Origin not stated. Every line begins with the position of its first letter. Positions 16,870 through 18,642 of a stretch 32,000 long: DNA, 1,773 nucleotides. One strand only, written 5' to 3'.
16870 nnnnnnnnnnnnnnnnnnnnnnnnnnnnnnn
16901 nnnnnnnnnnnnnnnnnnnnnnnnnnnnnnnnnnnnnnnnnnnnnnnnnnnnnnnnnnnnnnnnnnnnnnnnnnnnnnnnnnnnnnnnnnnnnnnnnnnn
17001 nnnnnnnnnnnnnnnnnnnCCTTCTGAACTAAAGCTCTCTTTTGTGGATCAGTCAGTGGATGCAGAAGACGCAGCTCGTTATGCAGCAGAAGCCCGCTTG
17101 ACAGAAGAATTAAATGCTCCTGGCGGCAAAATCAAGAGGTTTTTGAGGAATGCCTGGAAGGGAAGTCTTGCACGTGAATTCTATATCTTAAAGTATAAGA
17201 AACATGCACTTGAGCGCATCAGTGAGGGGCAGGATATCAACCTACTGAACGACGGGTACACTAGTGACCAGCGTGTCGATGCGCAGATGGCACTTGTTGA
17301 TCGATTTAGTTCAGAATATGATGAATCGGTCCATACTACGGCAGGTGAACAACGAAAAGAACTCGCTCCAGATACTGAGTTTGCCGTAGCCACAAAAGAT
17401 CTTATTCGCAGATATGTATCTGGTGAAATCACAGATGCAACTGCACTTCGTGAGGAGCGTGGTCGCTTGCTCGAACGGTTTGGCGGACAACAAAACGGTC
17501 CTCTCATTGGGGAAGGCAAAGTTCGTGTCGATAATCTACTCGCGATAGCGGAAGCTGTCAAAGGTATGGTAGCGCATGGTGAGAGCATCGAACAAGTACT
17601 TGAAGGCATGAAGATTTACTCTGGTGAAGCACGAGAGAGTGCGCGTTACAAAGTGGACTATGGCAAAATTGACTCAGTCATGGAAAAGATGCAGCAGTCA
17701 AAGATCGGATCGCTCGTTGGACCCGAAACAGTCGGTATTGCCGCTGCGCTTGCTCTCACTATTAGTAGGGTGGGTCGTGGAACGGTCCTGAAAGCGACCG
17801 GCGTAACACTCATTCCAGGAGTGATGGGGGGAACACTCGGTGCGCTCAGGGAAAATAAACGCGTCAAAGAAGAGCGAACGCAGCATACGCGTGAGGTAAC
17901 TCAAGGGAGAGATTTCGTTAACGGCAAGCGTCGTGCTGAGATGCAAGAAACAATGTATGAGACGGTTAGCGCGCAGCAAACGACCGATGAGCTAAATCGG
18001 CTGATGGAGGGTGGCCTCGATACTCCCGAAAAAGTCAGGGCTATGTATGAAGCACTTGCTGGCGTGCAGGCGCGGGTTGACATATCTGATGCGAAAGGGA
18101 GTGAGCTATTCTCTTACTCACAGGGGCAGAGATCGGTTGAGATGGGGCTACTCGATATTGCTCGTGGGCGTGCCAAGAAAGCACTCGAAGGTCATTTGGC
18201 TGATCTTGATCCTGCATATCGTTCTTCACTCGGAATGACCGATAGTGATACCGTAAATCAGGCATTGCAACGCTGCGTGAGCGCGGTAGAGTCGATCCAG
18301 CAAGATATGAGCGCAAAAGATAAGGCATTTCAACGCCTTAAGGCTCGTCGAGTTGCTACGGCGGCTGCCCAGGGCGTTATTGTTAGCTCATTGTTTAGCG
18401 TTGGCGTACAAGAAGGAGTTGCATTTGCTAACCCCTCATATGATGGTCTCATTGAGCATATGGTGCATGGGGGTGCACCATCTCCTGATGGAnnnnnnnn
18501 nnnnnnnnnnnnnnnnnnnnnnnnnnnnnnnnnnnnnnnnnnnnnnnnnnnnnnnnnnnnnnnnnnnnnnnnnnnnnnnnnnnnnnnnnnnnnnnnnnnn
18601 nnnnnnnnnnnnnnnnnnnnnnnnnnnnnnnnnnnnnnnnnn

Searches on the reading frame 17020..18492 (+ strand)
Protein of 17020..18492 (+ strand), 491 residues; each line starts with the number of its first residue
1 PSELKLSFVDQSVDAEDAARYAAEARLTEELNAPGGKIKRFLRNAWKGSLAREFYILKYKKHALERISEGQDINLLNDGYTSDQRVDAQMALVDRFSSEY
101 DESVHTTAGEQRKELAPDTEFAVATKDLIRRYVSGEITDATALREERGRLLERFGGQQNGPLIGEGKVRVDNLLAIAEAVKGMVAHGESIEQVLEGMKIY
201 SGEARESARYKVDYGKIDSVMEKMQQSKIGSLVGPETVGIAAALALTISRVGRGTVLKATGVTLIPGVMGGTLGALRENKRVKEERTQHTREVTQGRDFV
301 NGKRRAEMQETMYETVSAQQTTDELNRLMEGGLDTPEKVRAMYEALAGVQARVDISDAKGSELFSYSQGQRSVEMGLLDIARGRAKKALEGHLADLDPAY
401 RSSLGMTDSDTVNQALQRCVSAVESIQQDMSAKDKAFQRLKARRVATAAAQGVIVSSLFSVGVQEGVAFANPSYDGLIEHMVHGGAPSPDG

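Call 61: find_homologous_proteins(query=window:17020-18492:+, max_evalue=0.001)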
Query window:17020-18492:+: 8000 candidates shared short words with the query, none scored E <= 0.001.
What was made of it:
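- Tried and rejected: This used up the last allowed homologue search (call 61).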

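Call 66: find_related_loci(query=A6, collection=metagenome_contigs, flank=6000)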
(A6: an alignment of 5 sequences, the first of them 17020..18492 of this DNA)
Query A6 (491 aa) in metagenome_contigs; peptide patterns used: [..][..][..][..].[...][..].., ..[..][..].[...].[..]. (x = any residue, [..] = any of these).
354 stretches matched a pattern; 17 encode a relative of the query (tblastn E <= 1e-3); 17 distinct loci.
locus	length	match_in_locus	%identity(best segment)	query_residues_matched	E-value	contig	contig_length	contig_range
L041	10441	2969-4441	98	1-491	0e+0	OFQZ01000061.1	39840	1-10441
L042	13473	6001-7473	97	1-491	0e+0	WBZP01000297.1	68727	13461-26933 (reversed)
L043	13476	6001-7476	56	1-491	4e-153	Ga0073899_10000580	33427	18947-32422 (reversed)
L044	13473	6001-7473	41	1-491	2e-105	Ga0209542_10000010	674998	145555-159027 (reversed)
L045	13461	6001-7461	43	4-491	1e-104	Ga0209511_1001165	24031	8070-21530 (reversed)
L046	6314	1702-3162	43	4-491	7e-104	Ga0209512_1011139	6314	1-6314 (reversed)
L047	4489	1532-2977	40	4-489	9e-101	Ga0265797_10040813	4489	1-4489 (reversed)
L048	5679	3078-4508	40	4-479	4e-97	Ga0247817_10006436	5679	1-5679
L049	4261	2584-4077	37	1-483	2e-88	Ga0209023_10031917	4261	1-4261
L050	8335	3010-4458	42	4-481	2e-86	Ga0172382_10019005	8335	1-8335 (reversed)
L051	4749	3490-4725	39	4-418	1e-77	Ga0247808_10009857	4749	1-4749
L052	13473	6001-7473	37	3-489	8e-79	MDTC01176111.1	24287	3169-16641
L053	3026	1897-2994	40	4-367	1e-72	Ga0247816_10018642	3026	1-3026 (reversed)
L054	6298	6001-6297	99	1-99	2e-59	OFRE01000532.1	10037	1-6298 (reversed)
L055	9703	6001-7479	33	1-483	2e-57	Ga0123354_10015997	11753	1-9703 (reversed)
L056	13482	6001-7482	29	1-478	5e-40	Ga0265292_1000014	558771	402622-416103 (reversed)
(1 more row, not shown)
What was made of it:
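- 17020..17703 (+): Conserved helical N-terminal region (aa 170-397), predicted cytoplasmic. Used to find 17 metagenome loci (call 66).
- Tried and rejected: It worked with five sequences (call 66).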

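Call 68: search_protein_families(library=pfam, proteins=[L056:5947-10347:+, L043:5332-9963:+, L046:1669-5556:+], max_evalue=0.1)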
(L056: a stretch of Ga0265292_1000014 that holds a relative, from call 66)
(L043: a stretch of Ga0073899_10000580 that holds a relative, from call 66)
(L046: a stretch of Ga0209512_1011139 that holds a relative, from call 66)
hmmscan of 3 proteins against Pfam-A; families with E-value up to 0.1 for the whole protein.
L056:5947-10347:+ (1467 aa): 1 family
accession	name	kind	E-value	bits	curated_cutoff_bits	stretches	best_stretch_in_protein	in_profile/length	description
PF12259.13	Baculo_F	-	0.089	11.8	24.1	1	341-418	136-215/609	Baculovirus F protein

L043:5332-9963:+ (1544 aa): 0 families

L046:1669-5556:+ (1296 aa): 2 families
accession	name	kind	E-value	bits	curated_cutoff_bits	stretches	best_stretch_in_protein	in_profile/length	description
PF18657.6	YDG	-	0.019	15.6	25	1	490-539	19-67/85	YDG domain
PF21414.2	SMK_beta_su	-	0.052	14.4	27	0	672-720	42-90/90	Salt-mediated killer protoxin 1, beta subunit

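Call 73: search_protein_families(library=pfam, proteins=[L056:5620-5946:+, L056:10353-11813:+, L056:4252-5433:+, L056:2691-3812:+, L056:11883-12875:-, L043:5008-5319:+, L043:10402-10830:+, L043:1739-3514:+, L043:10834-11949:-, L043:3916-4836:-], max_evalue=0.01)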
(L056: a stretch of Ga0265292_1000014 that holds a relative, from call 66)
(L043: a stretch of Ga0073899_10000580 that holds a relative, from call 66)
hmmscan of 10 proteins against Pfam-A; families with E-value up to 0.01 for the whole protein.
L056:5620-5946:+ (108 aa): 1 family
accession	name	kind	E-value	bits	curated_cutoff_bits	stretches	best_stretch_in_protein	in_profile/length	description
PF18908.5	DUF5663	-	1.3e-06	29.3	23.7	1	22-102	1-81/84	Protein of unknown function (DUF5663)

L056:10353-11813:+ (486 aa): 1 family
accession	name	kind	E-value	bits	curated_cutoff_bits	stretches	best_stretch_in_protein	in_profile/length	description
PF21663.2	WipA_Phos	-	0.0015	18.5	27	1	200-276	4-76/238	WipA-like, phosphatase domain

L056:4252-5433:+ (393 aa): 3 families
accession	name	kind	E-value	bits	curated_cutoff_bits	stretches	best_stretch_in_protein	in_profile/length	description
PF07690.21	MFS_1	-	1.2e-27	97.1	33.4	2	22-353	12-346/347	Major Facilitator Superfamily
PF05977.19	MFS_3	-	0.002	17.1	27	1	39-386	43-393/524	Transmembrane secretion effector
PF00083.30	Sugar_tr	-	0.0041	16.5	22.3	1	41-114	46-122/452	Sugar (and other) transporter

L056:2691-3812:+ (373 aa): 1 family
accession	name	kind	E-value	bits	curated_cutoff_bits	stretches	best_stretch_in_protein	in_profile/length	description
PF00348.22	polyprenyl_synt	-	1.2e-55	188.9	27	1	54-321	4-248/251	Polyprenyl synthetase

L056:11883-12875:- (330 aa): 2 families
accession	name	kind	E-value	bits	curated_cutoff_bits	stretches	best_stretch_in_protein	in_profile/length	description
PF00069.31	Pkinase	-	1.7e-07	31.3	31.7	1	115-238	91-200/263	Protein kinase domain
PF06293.20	Kdo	-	2.9e-07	30.6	21.3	1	94-170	94-167/207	Lipopolysaccharide kinase (Kdo/WaaP) family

L043:5008-5319:+ (103 aa): 0 families

L043:10402-10830:+ (142 aa): 1 family
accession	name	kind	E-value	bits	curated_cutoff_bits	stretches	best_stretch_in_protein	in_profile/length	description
PF18908.5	DUF5663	-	3.6e-16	59.9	23.7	1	9-76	2-70/84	Protein of unknown function (DUF5663)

L043:1739-3514:+ (591 aa): 14 families
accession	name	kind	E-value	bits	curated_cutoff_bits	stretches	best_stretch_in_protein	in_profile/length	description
PF00009.33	GTP_EFTU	-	8.2e-38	130.3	26.5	1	91-248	5-183/188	Elongation factor Tu GTP binding domain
PF11987.13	IF-2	-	7.6e-29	100.5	27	1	363-477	4-116/117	Translation-initiation factor 2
PF22042.2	EF-G_D2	-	5.9e-21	74.8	27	1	263-342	1-83/84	Elongation factor G domain 2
PF04760.21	IF2_N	-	6.6e-14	51.9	25.3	1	13-61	3-52/53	Translation initiation factor IF-2, N-terminal region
PF01926.29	MMR_HSR1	-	1.6e-12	48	21.9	1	92-197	2-113/113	50S ribosome-binding GTPase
PF02421.24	FeoB_N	-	8.1e-07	29.1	27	1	92-245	3-154/156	Ferrous iron transport protein B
PF03193.22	RsgA_GTPase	-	5.1e-06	26.9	30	1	153-245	16-102/174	RsgA GTPase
PF09439.16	SRPRB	-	1.2e-05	25.2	25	1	90-215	4-137/178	Signal recognition particle receptor beta subunit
PF14578.12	GTP_EFTU_D4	-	2e-05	24.8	23.8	0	500-578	9-85/86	Elongation factor Tu domain 4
PF00071.28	Ras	-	2.1e-05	24.6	21.6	1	93-247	3-156/162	Ras family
PF03144.31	GTP_EFTU_D2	-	0.00046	21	30.3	0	511-578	3-72/73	Elongation factor Tu domain 2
PF00350.29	Dynamin_N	-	0.00055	20.4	27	0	92-127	1-36/168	Dynamin family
PF08477.19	Roc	-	0.00064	20.4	27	1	92-199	2-119/119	Ras of Complex, Roc, domain of DAPkinase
PF00025.27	Arf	-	0.00076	19.4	22.3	1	94-247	19-170/174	ADP-ribosylation factor family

L043:10834-11949:- (371 aa): 2 families
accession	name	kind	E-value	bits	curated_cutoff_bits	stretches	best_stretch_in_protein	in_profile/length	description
PF00551.24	Formyl_trans_N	-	2.5e-31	109.3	26.1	1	83-257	3-180/181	Formyl transferase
PF02911.23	Formyl_trans_C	-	0.00028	21.5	21.1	1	327-368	59-99/100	Formyl transferase, C-terminal domain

L043:3916-4836:- (306 aa): 0 families

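Call 81: search_solved_structures(query=L056:8350-10347:+, max_evalue=10, show_alignments=2)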
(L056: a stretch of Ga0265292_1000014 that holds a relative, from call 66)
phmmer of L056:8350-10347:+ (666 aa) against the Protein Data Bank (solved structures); distinct sequences matched with E-value up to 10: 2.
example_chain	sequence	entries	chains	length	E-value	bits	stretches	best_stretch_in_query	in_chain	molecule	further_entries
7ane_N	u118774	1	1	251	1.5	10.8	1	213-273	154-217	uL23m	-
7aih_N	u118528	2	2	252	1.5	10.7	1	213-273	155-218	uL23m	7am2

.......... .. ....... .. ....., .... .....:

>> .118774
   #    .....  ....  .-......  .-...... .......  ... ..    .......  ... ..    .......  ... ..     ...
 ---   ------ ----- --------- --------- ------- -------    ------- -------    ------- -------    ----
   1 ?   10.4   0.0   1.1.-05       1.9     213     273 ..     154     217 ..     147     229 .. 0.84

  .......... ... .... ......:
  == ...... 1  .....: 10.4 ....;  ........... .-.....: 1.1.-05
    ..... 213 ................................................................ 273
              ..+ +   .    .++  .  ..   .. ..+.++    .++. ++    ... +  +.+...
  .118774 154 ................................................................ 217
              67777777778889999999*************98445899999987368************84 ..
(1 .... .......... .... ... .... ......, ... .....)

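Call 82: search_protein_families(library=ncbifam, proteins=[L056:8350-10347:+, L043:8332-9963:+], max_evalue=0.1)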
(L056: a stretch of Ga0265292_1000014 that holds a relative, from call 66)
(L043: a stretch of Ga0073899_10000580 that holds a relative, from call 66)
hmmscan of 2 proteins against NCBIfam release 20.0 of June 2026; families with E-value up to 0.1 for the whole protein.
L056:8350-10347:+ (666 aa): 0 families

L043:8332-9963:+ (544 aa): 1 family
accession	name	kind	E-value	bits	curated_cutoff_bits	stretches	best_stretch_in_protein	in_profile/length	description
NF008752.0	PRK11784.1-4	equivalog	0.048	12.4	266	1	240-316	199-273/357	tRNA 2-selenouridine(34) synthase MnmH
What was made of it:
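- Tried and rejected: Pfam, NCBIfam and PDB give no support (calls 68, 81, 82).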
